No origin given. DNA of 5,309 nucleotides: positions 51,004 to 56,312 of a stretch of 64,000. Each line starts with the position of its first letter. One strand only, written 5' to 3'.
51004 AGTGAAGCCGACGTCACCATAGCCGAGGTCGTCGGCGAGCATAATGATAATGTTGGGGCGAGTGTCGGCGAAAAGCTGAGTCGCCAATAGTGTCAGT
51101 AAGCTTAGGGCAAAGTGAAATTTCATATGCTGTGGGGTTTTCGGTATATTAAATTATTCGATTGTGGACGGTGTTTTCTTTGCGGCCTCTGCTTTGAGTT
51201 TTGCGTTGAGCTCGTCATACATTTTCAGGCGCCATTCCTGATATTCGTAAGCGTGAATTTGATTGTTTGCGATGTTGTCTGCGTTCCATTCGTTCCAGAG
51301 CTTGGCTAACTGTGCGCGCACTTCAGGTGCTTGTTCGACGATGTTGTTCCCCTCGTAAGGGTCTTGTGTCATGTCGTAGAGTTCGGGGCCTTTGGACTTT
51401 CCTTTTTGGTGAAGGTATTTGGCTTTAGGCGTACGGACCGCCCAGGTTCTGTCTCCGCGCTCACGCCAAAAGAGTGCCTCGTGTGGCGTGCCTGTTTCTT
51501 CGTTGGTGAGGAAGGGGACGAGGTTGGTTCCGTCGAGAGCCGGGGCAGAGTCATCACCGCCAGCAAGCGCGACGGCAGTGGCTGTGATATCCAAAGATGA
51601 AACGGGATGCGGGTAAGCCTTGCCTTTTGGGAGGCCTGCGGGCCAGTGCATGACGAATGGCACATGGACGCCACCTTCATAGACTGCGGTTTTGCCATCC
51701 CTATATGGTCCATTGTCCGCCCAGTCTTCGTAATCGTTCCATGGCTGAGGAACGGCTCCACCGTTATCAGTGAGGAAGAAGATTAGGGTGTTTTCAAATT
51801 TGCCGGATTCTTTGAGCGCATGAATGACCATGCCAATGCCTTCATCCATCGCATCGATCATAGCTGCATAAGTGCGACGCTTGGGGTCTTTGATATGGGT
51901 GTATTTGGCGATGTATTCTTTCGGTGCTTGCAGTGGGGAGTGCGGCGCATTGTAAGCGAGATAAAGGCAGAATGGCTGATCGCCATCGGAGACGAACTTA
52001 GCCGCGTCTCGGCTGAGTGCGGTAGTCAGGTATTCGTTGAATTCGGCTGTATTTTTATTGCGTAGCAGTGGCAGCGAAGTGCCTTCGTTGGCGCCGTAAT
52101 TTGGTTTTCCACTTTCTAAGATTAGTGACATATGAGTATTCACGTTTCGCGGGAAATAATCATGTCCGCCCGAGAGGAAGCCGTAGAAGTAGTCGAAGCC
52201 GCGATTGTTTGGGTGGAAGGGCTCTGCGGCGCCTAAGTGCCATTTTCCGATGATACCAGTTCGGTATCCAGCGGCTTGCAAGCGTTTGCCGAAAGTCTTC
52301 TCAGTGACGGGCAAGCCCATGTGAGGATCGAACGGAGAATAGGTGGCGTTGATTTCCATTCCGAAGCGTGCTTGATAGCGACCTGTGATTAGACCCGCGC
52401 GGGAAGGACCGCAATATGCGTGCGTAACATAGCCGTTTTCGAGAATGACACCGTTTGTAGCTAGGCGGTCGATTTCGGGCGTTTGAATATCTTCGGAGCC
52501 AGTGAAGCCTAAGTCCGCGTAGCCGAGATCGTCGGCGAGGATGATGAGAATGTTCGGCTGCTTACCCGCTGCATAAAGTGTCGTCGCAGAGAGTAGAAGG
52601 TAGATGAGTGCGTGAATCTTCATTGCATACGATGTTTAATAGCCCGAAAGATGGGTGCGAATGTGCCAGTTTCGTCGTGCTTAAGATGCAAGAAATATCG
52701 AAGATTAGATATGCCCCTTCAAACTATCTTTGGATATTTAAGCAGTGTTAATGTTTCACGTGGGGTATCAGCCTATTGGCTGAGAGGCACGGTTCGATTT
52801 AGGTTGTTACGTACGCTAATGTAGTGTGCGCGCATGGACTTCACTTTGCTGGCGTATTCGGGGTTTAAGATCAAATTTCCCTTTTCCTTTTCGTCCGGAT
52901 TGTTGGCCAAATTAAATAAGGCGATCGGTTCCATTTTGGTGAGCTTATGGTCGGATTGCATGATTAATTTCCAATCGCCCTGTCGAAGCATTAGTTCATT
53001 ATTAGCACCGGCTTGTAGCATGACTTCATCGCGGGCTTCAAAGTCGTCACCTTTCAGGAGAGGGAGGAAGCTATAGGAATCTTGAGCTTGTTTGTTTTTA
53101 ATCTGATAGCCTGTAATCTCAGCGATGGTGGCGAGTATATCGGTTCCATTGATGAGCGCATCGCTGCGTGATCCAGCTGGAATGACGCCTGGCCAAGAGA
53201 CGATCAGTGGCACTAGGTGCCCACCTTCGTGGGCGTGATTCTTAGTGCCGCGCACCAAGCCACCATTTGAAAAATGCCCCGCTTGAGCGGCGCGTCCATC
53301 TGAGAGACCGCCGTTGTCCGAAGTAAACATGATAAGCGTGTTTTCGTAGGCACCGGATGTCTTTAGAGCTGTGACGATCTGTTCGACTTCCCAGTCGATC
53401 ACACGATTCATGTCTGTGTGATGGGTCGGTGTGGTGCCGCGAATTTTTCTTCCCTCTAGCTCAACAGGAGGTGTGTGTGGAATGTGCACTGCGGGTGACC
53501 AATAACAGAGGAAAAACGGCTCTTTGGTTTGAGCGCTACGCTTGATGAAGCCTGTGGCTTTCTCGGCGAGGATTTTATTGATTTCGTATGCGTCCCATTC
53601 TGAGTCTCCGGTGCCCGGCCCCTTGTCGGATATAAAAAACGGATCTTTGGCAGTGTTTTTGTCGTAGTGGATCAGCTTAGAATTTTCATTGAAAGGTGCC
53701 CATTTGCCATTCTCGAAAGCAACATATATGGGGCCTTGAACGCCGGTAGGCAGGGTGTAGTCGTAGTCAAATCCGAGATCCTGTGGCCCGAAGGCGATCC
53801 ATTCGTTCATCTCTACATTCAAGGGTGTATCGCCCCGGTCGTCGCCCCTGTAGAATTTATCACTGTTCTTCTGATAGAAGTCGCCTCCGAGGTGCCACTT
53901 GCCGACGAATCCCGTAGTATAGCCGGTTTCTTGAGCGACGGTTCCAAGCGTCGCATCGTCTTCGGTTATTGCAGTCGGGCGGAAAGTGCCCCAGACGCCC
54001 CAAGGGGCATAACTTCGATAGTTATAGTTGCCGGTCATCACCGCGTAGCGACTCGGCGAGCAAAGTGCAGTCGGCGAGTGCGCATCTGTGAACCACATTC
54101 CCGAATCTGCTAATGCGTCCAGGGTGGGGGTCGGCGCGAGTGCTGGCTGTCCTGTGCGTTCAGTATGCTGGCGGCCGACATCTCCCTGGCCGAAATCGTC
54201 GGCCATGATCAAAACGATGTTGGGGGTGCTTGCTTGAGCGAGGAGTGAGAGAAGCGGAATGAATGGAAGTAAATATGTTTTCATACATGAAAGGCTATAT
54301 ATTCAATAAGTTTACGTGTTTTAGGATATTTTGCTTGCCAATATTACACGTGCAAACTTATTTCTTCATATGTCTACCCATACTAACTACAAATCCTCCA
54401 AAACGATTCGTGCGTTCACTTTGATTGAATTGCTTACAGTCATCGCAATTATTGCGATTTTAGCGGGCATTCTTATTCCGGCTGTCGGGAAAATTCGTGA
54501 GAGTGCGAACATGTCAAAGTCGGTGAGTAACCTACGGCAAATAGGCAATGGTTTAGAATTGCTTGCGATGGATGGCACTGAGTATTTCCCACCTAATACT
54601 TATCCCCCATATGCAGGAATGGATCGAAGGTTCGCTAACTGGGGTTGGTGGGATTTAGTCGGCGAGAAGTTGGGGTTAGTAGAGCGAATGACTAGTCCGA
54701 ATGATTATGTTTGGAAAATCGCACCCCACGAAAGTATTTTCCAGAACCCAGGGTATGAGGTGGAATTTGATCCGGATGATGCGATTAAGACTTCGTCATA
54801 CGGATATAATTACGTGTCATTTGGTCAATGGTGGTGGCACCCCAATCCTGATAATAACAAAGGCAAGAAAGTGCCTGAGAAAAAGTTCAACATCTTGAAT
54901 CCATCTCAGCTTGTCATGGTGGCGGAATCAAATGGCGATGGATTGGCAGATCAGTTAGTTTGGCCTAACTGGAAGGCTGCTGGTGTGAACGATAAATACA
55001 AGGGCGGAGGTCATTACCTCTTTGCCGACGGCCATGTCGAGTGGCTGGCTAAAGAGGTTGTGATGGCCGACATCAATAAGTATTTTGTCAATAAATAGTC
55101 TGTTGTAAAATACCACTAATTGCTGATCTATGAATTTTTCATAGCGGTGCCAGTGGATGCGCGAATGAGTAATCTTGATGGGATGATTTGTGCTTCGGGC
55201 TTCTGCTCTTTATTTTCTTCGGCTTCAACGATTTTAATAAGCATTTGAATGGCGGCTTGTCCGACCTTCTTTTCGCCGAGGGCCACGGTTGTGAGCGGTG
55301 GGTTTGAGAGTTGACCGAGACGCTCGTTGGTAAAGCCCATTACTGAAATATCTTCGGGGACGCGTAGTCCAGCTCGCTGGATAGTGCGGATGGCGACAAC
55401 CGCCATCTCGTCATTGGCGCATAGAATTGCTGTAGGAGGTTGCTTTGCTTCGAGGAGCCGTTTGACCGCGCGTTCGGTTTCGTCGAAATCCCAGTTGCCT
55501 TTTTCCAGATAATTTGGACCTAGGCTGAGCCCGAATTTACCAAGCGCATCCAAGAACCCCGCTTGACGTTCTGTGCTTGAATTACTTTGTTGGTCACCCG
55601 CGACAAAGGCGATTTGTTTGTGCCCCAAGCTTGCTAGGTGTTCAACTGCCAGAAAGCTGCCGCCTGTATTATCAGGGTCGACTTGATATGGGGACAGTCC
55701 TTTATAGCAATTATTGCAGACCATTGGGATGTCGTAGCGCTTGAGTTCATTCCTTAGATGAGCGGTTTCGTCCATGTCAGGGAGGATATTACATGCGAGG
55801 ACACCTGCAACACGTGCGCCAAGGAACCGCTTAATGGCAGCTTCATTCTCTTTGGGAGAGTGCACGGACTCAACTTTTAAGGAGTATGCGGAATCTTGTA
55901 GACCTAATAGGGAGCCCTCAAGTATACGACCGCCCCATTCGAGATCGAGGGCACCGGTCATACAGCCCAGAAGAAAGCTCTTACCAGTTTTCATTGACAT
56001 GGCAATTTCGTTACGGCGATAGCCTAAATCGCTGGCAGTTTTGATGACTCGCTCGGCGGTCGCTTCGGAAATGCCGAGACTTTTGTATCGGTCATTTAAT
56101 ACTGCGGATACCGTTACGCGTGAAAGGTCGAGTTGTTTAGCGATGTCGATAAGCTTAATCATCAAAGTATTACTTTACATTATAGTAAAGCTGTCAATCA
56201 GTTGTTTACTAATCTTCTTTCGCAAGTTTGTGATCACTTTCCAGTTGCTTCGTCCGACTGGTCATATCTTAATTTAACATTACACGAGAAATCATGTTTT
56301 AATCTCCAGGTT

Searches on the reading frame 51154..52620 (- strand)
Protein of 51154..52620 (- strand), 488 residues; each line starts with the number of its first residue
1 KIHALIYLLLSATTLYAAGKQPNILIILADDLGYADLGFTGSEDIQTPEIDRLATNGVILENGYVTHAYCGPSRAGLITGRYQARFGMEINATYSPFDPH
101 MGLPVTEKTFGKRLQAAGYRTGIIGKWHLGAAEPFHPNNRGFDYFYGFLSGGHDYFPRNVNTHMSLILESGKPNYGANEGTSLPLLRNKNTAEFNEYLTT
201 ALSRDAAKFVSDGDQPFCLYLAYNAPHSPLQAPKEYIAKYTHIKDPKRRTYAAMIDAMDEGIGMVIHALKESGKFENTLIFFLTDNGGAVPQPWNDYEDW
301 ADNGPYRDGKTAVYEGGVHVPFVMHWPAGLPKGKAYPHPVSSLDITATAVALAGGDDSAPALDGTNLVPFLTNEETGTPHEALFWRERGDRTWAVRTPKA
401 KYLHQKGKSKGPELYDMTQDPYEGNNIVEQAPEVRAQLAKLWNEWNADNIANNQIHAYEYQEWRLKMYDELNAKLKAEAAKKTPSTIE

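Call 7: search_protein_families(library=pfam, proteins=[window:51154-52620:-], max_evalue=0.001)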
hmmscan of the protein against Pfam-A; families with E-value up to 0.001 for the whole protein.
window:51154-52620:- (488 aa): 3 families
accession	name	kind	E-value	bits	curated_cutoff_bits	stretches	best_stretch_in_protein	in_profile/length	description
PF00884.28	Sulfatase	-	7.1e-65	219.7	25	1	22-354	1-300/301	Sulfatase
PF16347.10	SGSH_C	-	3.3e-12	47.3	29.3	1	310-439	8-145/154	N-sulphoglucosamine sulphohydrolase, C-terminal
PF14707.11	Sulfatase_C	-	0.00042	21.3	30.9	1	400-458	44-106/127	C-terminal region of aryl-sulfatase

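Call 82: search_solved_structures(query=window:51154-52620:-, max_evalue=1e-30)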
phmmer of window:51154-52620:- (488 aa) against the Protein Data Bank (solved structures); distinct sequences matched with E-value up to 1e-30: 42.
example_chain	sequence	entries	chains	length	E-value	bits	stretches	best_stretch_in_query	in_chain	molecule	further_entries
9hh3_A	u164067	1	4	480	2.5e-100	339.6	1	21-451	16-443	Sulfatase, family S1-19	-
9hh2_A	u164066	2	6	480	8.6e-99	334.5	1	21-451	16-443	Sulfatase, family S1-19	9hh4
6bia_A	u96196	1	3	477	1.7e-97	330.3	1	17-468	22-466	Sulfatase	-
6b0j_A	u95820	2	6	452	3.4e-95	322.7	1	21-467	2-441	Iota-carrageenan sulfatase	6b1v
6b0k_A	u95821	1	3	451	3.5e-95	322.6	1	21-467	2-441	Iota-carrageenan sulfatase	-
6prm_A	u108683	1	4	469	2.4e-86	293.5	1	20-448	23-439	exo-4S-kappa carrageenan S1 sulfatase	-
6psm_A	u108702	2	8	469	7.8e-85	288.5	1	20-448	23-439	exo-4S-kappa carrageenan S1 sulfatase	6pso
9fo1_A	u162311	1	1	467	2.1e-61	211.2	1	194-448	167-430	k-carrageenan sulfatase S1_16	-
7stt_A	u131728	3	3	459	8.1e-55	189.5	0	251-448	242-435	N-acetylgalactosamine-6-sulfatase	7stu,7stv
1fsu_A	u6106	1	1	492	1.1e-54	189.1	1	20-368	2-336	N-ACETYLGALACTOSAMINE-4-SULFATASE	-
7all_AAA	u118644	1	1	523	3.6e-52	180.7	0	17-167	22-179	Arylsulfatase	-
6ust_A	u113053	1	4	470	1e-51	179.2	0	20-155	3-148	N-acetylgalactosamine 6-sulfate sulfatase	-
8eg3_A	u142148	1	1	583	1.9e-51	178.4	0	7-148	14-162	Steryl-sulfatase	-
1p49_A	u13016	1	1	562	9.4e-51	176.1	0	18-148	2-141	STERYL-SULFATASE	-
4fdi_A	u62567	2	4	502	9.2e-49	169.5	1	20-374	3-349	N-acetylgalactosamine-6-sulfatase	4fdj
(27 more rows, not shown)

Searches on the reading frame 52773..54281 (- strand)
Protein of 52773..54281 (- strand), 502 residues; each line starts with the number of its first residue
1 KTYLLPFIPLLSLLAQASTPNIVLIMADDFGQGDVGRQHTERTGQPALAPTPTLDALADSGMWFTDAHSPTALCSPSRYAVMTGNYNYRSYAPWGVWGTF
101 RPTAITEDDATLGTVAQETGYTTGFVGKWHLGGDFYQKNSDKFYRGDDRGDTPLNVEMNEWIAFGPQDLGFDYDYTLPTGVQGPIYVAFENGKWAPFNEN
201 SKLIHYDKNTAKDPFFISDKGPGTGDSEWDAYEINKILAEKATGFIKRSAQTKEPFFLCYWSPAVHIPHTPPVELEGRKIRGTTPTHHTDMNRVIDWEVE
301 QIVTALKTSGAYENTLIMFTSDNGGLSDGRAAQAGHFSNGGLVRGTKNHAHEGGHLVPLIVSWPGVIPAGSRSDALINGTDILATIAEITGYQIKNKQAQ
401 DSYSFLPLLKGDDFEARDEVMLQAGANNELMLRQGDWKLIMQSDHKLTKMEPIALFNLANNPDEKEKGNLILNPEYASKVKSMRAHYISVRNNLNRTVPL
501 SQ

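Call 7: search_protein_families(library=pfam, proteins=[window:52773-54281:-], max_evalue=0.001)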
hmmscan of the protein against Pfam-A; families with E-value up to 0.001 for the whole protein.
window:52773-54281:- (502 aa): 2 families
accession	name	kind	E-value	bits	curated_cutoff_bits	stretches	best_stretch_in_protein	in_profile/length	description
PF00884.28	Sulfatase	-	9.8e-46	156.9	25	1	20-392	1-301/301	Sulfatase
PF16347.10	SGSH_C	-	9.3e-08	32.8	29.3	1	350-490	11-151/154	N-sulphoglucosamine sulphohydrolase, C-terminal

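Call 81: search_solved_structures(query=window:52773-54281:-, max_evalue=1e-25)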
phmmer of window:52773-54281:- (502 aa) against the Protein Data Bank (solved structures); distinct sequences matched with E-value up to 1e-25: 33.
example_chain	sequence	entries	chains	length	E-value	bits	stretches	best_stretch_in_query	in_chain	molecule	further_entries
9bas_B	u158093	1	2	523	1.7e-49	171.9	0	223-441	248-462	S1_15A sulfatase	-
9bau_A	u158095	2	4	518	1.8e-48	168.5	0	16-211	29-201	S1_15B sulfatase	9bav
9s7x_A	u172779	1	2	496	2.4e-48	168.1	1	227-441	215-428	Sulfatase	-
7oze_AAA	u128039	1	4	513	1.1e-47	165.9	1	16-481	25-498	Putative secreted sulfatase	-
9s85_A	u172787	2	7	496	7.2e-47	163.2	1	227-441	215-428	Sulfatase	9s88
6s20_C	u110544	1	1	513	1.3e-46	162.3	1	18-451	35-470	N-acetylgalactosamine-6-O-sulfatase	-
7ozc_AAA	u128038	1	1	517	1.3e-43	152.4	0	227-441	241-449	Arylsulfatase A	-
7p26_AAA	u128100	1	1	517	1.2e-40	142.7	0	223-444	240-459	Putative arylsulfatase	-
6bia_A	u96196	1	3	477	2.7e-39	138.2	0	233-466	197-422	Sulfatase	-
6prm_A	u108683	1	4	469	4.4e-37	130.9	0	215-460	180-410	exo-4S-kappa carrageenan S1 sulfatase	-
7an1_AAA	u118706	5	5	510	1.2e-36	129.5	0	278-482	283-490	Arylsulfatase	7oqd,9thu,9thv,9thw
6b0k_A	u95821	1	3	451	1.5e-36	129.1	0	233-466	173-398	Iota-carrageenan sulfatase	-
6b0j_A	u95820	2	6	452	1.6e-36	129.1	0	233-466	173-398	Iota-carrageenan sulfatase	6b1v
8eg3_A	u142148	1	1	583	1.9e-36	128.8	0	15-139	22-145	Steryl-sulfatase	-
1p49_A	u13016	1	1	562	6.3e-36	127.1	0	17-139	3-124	STERYL-SULFATASE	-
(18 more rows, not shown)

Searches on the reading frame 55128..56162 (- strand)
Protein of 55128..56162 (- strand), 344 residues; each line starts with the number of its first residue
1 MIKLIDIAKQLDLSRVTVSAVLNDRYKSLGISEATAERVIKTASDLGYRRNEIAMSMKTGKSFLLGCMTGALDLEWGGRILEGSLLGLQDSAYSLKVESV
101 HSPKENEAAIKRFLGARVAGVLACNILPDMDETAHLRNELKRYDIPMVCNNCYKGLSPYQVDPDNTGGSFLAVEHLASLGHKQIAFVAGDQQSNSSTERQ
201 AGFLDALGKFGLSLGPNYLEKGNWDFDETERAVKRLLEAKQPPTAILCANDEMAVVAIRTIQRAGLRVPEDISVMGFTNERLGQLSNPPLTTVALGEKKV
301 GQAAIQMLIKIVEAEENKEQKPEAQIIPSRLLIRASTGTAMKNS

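Call 7: search_protein_families(library=pfam, proteins=[window:55128-56162:-], max_evalue=0.001)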
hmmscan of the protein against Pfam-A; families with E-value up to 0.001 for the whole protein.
window:55128-56162:- (344 aa): 4 families
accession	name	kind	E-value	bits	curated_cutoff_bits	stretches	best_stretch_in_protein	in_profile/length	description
PF13377.12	Peripla_BP_3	-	7.9e-37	127.3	26.5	1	173-337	1-167/167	Periplasmic binding protein-like domain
PF00532.27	Peripla_BP_1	-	3.8e-26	92.6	22.2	1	100-333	37-279/281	Periplasmic binding proteins and sugar binding domain of LacI family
PF13407.12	Peripla_BP_4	-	7.1e-16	59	35.1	1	128-315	64-257/258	Periplasmic binding protein domain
PF00356.27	LacI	-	1.7e-07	31.4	27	1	4-51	2-46/46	Bacterial regulatory proteins, lacI family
